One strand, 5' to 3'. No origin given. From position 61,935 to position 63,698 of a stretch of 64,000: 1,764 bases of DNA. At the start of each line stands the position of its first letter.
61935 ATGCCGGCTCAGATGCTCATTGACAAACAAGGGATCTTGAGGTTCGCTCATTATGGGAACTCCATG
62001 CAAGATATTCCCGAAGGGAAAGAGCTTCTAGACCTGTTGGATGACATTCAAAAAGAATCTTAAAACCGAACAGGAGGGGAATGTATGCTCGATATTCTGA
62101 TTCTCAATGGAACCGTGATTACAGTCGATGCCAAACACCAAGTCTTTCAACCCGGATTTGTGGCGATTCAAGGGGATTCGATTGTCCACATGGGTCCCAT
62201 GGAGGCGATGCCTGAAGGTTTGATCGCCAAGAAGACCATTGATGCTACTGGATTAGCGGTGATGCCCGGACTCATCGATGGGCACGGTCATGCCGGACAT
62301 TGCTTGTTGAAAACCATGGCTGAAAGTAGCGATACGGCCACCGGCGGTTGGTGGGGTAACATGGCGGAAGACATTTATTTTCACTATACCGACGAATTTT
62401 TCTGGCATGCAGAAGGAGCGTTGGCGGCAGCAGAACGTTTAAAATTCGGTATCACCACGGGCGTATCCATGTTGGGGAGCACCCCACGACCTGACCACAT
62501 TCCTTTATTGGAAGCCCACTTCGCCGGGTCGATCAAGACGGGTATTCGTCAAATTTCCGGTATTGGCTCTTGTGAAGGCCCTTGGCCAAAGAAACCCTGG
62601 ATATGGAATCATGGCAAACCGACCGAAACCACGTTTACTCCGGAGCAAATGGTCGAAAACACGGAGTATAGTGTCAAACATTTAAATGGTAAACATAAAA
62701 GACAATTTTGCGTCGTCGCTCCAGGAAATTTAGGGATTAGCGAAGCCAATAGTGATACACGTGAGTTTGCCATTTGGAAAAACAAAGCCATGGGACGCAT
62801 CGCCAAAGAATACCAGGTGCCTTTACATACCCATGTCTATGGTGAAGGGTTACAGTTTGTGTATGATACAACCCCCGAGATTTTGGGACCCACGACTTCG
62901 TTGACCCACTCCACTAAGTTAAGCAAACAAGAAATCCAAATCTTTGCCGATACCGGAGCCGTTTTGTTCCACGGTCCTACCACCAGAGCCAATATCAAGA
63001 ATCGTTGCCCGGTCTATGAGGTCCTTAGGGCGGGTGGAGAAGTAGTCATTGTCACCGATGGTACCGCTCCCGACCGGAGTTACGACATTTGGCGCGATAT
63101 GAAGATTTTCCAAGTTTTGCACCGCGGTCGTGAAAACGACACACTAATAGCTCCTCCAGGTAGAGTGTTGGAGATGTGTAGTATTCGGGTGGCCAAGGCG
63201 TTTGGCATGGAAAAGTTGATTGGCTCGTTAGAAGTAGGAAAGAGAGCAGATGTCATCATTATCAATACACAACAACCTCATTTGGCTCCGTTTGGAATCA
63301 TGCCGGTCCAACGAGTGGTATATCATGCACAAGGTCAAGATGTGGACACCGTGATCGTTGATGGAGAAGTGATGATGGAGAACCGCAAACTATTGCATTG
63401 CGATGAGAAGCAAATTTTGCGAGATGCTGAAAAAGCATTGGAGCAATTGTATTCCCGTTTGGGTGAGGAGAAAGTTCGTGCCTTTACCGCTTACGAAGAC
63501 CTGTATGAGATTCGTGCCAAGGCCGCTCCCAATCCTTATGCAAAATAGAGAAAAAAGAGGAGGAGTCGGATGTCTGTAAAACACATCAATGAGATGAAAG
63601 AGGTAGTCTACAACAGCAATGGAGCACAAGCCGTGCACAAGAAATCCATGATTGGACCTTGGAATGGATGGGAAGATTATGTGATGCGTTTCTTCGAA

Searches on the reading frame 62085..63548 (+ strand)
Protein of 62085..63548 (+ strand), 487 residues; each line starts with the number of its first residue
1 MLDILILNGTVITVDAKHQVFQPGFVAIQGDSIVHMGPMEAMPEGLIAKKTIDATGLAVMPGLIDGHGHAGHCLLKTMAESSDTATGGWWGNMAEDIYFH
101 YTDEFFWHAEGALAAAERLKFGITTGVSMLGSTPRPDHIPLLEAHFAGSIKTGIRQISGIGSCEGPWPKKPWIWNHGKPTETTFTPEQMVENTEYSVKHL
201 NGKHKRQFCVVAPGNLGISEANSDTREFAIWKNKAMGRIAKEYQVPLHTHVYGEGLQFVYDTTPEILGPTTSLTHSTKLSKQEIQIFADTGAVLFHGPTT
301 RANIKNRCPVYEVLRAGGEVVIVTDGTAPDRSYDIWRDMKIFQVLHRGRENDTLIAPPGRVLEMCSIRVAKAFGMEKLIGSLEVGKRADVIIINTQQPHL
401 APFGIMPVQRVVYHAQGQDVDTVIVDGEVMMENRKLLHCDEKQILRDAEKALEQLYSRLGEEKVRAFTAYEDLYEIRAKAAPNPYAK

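Call 92: search_protein_families(library=pfam, proteins=[window:62085-63548:+], max_evalue=0.001)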
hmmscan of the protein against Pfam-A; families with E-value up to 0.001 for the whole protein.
window:62085-63548:+ (487 aa): 2 families
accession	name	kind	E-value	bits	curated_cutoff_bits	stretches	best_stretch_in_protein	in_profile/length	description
PF01979.26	Amidohydro_1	-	5.2e-23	82.3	25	1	59-429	2-344/345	Amidohydrolase family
PF07969.17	Amidohydro_3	-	6.5e-14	52.7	29.7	2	308-429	357-470/472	Amidohydrolase family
